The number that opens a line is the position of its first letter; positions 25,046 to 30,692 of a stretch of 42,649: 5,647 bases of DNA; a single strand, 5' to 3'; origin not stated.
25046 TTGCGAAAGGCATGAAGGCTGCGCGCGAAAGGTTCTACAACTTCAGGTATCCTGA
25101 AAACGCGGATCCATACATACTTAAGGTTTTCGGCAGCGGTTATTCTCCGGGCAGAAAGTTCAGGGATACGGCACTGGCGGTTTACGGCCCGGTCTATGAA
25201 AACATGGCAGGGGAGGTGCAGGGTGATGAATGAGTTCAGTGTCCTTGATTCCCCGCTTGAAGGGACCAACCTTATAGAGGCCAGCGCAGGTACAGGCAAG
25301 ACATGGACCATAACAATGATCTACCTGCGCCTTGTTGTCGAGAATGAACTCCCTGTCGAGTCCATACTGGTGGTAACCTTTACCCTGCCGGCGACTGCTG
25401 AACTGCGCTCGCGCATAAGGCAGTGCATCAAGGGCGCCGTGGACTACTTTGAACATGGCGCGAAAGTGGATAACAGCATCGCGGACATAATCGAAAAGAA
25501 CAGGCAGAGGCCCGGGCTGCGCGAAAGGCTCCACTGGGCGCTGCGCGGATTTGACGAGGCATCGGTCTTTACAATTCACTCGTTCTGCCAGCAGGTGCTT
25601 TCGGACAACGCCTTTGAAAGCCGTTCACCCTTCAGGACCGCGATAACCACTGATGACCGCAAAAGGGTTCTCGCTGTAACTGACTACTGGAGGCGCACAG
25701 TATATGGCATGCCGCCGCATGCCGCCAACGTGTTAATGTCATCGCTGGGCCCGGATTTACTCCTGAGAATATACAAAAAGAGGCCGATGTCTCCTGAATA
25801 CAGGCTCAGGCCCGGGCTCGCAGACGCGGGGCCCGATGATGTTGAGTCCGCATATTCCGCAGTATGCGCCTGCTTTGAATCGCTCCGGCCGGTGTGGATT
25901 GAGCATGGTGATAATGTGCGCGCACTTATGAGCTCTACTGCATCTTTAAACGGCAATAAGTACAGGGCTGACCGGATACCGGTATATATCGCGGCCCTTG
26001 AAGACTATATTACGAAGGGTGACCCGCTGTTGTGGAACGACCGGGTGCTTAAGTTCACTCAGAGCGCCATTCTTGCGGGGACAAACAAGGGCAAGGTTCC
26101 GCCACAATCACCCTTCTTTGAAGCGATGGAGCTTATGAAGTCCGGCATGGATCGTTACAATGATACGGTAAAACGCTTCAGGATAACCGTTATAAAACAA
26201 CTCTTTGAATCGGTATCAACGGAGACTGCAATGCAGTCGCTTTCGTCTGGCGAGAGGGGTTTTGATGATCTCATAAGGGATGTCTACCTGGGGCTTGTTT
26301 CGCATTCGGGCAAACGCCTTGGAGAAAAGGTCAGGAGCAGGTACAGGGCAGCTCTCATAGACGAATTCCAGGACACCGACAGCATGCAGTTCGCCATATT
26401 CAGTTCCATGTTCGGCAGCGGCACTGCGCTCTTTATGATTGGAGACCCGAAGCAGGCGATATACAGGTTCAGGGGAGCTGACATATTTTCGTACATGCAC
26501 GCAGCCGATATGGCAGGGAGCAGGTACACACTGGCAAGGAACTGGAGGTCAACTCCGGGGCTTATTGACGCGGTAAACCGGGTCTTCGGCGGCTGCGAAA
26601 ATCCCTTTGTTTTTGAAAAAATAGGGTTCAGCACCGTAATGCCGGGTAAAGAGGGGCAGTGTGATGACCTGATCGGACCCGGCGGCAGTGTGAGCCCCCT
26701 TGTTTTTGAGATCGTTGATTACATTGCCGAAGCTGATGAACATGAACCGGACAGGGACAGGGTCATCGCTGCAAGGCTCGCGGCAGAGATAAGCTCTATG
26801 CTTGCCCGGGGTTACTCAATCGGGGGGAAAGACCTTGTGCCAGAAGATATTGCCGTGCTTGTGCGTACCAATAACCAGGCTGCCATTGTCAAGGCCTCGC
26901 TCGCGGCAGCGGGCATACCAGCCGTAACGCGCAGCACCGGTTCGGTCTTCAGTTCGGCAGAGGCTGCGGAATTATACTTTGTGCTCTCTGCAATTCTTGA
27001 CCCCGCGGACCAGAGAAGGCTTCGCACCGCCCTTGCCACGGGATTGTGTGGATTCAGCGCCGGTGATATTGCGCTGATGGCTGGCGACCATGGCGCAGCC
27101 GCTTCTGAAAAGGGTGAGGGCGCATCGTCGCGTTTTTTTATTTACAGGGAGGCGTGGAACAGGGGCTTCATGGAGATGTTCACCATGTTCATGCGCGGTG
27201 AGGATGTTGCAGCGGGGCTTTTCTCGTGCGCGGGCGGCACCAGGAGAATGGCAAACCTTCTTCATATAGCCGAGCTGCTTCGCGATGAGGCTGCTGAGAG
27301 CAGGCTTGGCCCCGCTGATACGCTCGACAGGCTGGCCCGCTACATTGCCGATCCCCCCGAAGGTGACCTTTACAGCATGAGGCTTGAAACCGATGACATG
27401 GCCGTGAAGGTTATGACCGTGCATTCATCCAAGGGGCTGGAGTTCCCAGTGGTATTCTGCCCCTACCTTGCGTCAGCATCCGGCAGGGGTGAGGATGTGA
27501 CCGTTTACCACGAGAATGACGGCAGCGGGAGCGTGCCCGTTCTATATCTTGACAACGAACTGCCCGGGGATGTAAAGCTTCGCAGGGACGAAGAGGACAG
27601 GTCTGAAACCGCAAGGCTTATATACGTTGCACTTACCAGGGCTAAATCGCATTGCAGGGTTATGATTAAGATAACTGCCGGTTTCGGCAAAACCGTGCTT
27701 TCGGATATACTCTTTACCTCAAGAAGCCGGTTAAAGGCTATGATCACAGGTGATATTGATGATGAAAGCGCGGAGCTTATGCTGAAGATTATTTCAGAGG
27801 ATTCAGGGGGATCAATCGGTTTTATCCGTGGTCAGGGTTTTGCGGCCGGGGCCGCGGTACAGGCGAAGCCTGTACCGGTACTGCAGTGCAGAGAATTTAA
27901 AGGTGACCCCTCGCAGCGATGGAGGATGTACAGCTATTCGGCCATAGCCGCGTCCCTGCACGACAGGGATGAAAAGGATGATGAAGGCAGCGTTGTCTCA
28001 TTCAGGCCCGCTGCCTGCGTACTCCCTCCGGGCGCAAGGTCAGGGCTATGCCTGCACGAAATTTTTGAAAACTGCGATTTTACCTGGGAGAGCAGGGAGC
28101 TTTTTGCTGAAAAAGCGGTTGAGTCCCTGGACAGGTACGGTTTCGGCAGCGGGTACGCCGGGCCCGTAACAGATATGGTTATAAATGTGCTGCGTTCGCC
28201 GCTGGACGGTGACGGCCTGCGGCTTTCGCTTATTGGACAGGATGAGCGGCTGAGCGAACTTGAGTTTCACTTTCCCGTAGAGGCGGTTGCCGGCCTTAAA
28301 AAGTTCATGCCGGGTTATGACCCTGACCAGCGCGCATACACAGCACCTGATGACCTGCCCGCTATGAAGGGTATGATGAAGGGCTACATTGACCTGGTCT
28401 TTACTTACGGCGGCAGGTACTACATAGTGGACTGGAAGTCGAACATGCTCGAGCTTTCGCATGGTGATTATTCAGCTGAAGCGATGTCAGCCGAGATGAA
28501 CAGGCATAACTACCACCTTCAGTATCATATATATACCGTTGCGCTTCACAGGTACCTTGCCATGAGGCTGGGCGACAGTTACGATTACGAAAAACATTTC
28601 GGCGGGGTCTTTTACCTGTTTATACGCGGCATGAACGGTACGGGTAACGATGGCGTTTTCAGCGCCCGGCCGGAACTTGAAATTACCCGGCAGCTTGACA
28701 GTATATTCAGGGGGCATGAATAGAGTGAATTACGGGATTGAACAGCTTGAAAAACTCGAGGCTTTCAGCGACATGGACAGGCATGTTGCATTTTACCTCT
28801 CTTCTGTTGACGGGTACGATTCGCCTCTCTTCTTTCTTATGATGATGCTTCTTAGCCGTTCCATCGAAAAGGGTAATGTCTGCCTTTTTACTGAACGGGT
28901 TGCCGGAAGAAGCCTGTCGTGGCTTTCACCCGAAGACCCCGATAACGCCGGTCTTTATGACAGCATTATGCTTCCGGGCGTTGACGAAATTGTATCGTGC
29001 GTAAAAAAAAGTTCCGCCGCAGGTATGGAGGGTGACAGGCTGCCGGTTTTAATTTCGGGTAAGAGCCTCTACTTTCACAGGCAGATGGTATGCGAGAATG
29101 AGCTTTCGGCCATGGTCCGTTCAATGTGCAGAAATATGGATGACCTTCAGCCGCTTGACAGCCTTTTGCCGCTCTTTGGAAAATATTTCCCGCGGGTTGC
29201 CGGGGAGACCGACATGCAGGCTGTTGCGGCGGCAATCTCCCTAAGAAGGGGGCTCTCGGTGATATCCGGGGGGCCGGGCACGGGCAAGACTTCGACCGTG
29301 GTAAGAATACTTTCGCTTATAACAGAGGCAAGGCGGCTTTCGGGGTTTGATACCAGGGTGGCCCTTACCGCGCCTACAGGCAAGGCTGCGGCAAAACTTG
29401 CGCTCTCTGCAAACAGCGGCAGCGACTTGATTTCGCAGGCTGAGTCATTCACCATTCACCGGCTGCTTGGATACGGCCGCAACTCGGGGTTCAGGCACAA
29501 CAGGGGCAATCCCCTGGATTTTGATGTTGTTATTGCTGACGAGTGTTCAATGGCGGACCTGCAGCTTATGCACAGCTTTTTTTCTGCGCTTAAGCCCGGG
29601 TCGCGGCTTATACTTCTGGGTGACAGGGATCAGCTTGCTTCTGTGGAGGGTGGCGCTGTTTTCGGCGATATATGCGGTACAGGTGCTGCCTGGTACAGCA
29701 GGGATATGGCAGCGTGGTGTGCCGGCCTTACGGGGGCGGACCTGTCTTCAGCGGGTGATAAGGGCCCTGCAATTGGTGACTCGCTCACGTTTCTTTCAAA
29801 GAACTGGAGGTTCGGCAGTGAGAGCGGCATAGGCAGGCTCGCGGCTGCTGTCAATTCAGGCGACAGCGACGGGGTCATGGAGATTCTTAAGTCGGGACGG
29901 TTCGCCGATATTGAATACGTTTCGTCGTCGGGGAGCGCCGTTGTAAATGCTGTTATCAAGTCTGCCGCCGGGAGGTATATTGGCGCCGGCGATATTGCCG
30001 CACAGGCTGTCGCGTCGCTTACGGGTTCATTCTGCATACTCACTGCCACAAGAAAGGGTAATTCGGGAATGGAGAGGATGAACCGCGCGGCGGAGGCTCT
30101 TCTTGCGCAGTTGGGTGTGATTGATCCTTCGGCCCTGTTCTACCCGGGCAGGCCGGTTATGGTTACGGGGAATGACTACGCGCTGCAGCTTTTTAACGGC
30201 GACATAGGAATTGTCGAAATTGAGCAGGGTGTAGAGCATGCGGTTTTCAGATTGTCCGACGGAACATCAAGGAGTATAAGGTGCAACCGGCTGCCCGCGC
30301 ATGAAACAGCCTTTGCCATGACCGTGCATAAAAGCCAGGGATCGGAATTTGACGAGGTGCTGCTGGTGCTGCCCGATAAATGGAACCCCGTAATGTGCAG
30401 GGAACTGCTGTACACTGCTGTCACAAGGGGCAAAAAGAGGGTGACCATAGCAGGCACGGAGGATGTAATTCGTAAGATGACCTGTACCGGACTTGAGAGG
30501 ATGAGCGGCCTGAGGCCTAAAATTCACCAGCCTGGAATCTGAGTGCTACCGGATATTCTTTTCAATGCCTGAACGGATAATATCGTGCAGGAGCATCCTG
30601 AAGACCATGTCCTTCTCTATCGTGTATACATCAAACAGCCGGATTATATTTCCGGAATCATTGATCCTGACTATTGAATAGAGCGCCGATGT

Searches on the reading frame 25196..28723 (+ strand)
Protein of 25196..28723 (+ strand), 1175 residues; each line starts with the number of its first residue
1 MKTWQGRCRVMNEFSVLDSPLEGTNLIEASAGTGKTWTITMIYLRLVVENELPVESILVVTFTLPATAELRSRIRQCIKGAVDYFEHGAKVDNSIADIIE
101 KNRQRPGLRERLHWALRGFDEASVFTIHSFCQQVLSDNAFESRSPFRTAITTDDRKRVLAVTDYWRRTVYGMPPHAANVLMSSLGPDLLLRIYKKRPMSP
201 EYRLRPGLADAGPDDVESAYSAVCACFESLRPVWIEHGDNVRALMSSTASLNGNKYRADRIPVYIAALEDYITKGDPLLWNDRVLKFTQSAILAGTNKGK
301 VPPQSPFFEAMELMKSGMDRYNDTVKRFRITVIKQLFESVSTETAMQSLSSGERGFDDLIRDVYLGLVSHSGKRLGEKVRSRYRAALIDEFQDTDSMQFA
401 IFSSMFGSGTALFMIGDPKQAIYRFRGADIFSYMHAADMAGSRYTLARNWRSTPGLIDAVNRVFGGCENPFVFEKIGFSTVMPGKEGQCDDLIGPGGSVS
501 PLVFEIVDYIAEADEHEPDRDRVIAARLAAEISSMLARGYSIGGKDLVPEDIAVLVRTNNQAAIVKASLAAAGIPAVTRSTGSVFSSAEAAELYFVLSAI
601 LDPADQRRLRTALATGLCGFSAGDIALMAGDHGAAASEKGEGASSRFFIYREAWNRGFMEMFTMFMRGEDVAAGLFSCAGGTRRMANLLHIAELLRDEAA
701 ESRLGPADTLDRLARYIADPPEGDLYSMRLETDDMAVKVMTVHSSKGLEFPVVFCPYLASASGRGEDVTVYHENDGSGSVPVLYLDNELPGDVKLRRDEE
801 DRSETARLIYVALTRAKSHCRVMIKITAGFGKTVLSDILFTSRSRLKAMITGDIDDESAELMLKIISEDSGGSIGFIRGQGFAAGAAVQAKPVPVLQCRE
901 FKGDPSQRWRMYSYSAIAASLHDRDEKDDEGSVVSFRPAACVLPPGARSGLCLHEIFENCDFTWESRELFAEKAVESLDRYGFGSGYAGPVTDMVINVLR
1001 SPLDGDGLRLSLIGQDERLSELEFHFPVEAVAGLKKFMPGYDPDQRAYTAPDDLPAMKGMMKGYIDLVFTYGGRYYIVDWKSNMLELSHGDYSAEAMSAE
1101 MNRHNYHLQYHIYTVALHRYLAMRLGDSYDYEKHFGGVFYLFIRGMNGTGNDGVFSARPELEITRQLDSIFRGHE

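Call 8: search_protein_families(library=pfam, proteins=[window:25196-28723:+])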
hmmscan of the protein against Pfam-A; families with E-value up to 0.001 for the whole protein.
window:25196-28723:+ (1175 aa): 5 families
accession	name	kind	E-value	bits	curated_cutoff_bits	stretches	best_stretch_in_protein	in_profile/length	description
PF00580.27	UvrD-helicase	-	8.9e-48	163.7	23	1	21-436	12-266/271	UvrD/REP helicase N-terminal domain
PF13361.12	UvrD_C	-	4.9e-19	69.4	25.6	2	728-819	276-342/350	UvrD-like helicase C-terminal domain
PF13245.12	AAA_19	-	4.1e-13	50.1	25.1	2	377-426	86-134/134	AAA domain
PF13538.12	UvrD_C_2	-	1.2e-10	41.5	27.4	1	739-760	4-27/52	UvrD-like helicase C-terminal domain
PF04851.21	ResIII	-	0.0009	19.6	22.5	0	24-84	25-83/164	Type III restriction enzyme, res subunit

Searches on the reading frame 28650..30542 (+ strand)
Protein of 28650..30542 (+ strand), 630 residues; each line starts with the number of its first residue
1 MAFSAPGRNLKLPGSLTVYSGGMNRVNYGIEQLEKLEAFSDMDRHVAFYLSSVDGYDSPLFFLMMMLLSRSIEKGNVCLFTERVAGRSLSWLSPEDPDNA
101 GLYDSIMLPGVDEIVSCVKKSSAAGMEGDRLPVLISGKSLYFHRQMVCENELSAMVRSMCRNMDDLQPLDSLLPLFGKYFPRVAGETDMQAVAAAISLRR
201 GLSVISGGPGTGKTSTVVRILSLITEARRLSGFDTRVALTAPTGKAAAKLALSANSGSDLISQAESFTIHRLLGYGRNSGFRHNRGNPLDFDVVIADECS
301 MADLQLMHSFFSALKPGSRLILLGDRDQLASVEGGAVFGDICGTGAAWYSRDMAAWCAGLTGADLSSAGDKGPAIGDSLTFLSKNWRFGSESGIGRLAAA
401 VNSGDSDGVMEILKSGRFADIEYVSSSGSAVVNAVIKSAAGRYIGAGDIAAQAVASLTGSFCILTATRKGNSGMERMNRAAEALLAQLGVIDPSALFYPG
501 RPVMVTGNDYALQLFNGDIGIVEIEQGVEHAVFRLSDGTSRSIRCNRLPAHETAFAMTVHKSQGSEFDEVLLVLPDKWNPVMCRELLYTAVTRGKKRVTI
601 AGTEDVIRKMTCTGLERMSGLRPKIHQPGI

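Call 8: search_protein_families(library=pfam, proteins=[window:28650-30542:+])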
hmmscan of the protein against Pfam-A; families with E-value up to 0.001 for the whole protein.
window:28650-30542:+ (630 aa): 9 families
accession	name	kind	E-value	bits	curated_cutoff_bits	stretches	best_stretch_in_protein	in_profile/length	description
PF13245.12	AAA_19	-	1.6e-28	100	25.1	1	193-332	4-132/134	AAA domain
PF13604.12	AAA_30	-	1.2e-23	84.3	27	1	190-344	8-143/191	AAA domain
PF13538.12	UvrD_C_2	-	1.5e-14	54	27.4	1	554-600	2-51/52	UvrD-like helicase C-terminal domain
PF13086.12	AAA_11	-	1.5e-10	41.8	27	1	188-248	6-66/257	AAA domain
PF01443.25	Viral_helicase1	-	4.3e-10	40.2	21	1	550-600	174-226/228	Viral superfamily 1 RNA helicase core domain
PF21185.3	RecD_N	-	8.7e-08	32.9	22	1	37-141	3-103/103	RecBCD enzyme subunit RecD, N-terminal domain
PF18335.7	SH3_13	-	1.3e-07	31.7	41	1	495-523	24-52/65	ATP-dependent RecD-like DNA helicase SH3 domain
PF00580.27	UvrD-helicase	-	0.00019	21.6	23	1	194-272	7-85/271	UvrD/REP helicase N-terminal domain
PF13361.12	UvrD_C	-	0.00098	19.1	25.6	0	552-602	285-347/350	UvrD-like helicase C-terminal domain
